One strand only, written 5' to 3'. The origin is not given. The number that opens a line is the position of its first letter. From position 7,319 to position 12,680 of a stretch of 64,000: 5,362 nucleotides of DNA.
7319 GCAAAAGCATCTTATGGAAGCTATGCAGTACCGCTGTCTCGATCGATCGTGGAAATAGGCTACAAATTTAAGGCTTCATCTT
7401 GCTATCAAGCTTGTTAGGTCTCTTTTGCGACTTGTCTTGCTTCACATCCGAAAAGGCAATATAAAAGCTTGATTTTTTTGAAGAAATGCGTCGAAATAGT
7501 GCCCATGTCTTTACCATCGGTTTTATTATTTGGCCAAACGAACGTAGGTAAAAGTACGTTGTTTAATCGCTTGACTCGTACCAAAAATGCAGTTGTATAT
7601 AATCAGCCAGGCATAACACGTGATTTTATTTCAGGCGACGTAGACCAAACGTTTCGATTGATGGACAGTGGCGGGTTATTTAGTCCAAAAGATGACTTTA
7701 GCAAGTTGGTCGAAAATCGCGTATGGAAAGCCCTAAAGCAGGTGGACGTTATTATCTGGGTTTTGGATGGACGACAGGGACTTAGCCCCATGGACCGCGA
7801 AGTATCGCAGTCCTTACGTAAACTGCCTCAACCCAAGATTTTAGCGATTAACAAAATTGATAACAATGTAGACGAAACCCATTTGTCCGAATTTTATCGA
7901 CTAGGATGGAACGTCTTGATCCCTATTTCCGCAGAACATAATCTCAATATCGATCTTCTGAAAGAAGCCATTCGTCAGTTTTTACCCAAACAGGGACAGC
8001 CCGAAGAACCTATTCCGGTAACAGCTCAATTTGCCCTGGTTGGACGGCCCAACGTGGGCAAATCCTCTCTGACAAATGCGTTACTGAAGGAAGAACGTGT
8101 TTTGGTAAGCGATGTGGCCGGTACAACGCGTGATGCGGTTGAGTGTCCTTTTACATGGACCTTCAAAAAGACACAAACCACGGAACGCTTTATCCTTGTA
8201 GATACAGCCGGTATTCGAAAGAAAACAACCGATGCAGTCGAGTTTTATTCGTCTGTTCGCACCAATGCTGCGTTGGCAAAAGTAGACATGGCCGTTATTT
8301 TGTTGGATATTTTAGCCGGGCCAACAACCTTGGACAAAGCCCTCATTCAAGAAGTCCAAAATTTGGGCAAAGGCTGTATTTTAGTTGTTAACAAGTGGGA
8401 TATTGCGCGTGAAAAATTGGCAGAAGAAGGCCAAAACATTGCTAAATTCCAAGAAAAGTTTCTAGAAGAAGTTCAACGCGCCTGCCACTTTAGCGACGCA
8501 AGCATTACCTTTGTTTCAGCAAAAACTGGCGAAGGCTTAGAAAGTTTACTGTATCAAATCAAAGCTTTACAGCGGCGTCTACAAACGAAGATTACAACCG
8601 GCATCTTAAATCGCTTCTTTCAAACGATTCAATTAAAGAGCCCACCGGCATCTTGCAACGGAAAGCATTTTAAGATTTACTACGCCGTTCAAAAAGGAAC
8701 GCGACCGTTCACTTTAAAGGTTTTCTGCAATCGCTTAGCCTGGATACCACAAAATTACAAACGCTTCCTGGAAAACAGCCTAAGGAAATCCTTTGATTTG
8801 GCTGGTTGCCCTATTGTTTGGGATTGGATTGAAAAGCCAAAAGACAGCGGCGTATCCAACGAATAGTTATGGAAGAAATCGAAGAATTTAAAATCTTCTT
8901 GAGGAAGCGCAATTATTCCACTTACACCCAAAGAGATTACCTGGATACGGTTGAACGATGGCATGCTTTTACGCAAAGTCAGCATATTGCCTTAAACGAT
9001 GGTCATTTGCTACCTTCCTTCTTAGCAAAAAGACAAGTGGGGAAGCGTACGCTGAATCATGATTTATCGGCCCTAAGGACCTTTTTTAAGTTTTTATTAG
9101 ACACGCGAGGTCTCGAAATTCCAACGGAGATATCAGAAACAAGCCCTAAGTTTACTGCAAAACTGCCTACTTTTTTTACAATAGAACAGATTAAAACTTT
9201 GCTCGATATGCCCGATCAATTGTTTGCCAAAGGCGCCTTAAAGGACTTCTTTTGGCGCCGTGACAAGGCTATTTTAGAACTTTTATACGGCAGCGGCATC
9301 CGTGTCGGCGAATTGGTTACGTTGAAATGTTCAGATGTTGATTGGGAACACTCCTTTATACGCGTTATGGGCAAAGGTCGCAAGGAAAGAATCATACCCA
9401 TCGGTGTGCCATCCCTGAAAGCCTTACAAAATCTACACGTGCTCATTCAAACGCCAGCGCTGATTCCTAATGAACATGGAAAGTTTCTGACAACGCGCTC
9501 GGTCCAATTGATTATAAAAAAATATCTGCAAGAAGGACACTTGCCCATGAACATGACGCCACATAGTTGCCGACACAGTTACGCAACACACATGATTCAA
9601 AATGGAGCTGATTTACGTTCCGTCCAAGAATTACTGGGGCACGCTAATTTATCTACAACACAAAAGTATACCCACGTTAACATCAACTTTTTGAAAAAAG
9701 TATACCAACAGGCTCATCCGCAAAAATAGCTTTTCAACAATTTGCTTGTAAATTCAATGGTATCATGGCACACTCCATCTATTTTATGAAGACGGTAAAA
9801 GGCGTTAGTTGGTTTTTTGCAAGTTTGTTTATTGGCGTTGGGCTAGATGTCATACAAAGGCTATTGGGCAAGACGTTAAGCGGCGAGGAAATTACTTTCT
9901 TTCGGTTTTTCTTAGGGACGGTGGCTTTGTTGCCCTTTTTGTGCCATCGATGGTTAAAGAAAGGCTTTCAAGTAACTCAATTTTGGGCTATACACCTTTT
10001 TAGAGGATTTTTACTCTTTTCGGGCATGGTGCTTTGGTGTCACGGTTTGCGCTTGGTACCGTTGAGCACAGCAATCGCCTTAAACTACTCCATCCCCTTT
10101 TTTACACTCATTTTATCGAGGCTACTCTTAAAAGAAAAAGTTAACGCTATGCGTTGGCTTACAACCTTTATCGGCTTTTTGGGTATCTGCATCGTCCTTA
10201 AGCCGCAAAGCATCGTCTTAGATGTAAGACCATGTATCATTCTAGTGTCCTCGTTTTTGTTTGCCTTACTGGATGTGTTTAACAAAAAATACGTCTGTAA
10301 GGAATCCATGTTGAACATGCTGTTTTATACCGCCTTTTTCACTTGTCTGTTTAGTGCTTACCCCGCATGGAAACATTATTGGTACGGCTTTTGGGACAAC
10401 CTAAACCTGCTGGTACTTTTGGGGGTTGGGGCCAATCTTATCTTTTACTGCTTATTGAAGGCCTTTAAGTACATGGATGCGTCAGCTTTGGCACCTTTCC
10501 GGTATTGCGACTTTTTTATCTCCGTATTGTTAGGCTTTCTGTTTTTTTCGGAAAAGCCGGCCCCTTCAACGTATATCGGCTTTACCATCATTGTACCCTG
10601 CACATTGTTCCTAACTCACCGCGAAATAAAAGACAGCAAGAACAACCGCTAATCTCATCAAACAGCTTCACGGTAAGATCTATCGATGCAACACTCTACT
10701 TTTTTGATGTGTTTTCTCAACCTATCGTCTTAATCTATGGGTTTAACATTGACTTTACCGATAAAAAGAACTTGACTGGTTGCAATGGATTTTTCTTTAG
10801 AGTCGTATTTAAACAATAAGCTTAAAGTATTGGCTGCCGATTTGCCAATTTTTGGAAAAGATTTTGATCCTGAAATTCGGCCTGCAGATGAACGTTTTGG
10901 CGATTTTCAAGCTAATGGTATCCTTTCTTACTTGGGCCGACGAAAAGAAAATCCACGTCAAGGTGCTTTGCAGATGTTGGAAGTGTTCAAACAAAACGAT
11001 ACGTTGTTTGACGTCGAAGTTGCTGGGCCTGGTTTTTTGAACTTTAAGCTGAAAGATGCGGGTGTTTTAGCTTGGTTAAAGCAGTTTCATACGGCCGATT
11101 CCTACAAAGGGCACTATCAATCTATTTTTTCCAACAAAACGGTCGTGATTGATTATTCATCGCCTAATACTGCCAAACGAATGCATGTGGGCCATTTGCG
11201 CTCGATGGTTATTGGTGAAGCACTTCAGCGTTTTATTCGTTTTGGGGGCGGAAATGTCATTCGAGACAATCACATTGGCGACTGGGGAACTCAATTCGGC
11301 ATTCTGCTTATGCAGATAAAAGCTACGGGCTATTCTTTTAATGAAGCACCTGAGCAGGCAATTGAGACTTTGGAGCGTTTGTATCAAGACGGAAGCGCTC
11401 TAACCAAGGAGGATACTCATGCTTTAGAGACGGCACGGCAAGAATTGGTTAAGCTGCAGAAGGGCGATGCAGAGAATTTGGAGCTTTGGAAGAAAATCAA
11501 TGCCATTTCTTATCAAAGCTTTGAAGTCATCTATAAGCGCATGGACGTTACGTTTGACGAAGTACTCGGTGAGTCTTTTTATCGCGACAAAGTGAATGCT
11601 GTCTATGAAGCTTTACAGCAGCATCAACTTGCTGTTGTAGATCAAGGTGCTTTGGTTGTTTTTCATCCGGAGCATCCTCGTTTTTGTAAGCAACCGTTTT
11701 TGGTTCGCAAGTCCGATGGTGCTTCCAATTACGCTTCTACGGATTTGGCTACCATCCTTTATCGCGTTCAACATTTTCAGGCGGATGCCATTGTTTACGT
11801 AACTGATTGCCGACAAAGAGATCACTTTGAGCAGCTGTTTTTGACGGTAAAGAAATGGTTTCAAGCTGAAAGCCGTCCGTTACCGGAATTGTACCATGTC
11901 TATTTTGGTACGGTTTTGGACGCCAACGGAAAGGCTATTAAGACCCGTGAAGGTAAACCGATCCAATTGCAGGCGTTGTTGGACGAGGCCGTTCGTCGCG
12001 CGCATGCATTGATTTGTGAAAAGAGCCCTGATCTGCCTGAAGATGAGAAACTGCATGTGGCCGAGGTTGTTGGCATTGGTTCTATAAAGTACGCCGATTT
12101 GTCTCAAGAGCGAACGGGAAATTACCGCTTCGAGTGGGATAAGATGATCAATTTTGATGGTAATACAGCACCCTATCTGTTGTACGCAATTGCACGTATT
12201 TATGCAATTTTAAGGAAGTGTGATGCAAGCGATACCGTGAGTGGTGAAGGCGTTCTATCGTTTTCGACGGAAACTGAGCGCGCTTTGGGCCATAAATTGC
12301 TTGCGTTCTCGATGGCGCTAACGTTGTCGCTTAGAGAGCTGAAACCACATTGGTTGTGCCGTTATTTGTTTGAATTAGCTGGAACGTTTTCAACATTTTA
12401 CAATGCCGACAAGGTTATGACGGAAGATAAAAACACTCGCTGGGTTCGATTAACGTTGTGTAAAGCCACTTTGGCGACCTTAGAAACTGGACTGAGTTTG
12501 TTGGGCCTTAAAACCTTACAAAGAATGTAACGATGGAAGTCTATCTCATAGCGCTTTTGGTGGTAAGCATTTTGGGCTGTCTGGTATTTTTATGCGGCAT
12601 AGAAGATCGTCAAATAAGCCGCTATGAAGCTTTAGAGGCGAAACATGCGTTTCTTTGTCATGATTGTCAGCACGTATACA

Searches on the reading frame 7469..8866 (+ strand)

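Call 25: search_protein_families(library=pfam, proteins=[window:7469-8866:+], max_evalue=0.001)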
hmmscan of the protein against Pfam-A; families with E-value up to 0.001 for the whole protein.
window:7469-8866:+ (465 aa): 19 families
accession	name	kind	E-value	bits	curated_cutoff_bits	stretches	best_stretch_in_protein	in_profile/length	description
PF01926.29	MMR_HSR1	-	1.7e-47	160.6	21.9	2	18-129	2-113/113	50S ribosome-binding GTPase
PF14714.11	KH_dom-like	-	3.9e-24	85.2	27.3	1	374-451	1-78/81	KH-domain-like of EngA bacterial GTPase enzymes, C-terminal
PF00009.33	GTP_EFTU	-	2.2e-23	83.3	26.5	2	187-365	5-183/188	Elongation factor Tu GTP binding domain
PF02421.24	FeoB_N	-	1.1e-21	77.4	27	2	18-168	3-156/156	Ferrous iron transport protein B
PF03193.22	RsgA_GTPase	-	2.4e-11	44.2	30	0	188-251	109-170/174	RsgA GTPase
PF00350.29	Dynamin_N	-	9.5e-10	39.2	27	0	189-224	2-36/168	Dynamin family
PF16897.10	MMR_HSR1_Xtn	-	1.4e-08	35.1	35.2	1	122-170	57-102/106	C-terminal region of MMR_HSR1 domain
PF08477.19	Roc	-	3.8e-07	30.8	27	0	189-311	3-119/119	Ras of Complex, Roc, domain of DAPkinase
PF13401.12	AAA_22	-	1.1e-06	29.4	27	0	18-145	8-107/130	AAA domain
PF04548.22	AIG1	-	1.2e-06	28.5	27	0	189-299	4-110/212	AIG1 family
PF00071.28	Ras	-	8.7e-06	25.8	21.6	0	188-327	2-133/162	Ras family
PF09439.16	SRPRB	-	6.9e-05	22.7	25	0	15-100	3-81/178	Signal recognition particle receptor beta subunit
PF10662.15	PduV-EutP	-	0.0001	22.6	21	0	18-168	4-141/143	Ethanolamine utilisation - propanediol utilisation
PF02492.25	cobW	-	0.00035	20.7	20.7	0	240-322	85-167/180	CobW/HypB/UreG, nucleotide-binding domain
PF13555.12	AAA_29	-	0.00059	20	27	0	12-32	18-39/61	P-loop containing region of AAA domain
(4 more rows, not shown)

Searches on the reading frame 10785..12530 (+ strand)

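Call 25: search_protein_families(library=pfam, proteins=[window:10785-12530:+], max_evalue=0.001)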
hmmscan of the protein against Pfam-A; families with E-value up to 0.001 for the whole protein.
window:10785-12530:+ (581 aa): 3 families
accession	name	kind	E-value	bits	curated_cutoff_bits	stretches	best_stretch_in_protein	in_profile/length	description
PF00750.26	tRNA-synt_1d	-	5.2e-96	322.1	23.3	1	112-451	14-349/349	tRNA synthetases class I (R), catalytic domain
PF05746.21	DALR_1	-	2e-29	102.5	22.3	1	465-581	1-117/117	DALR anticodon binding domain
PF03485.21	Arg_tRNA_synt_N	-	2.6e-12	47.6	21.5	1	13-89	11-85/85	Arginyl tRNA synthetase N terminal domain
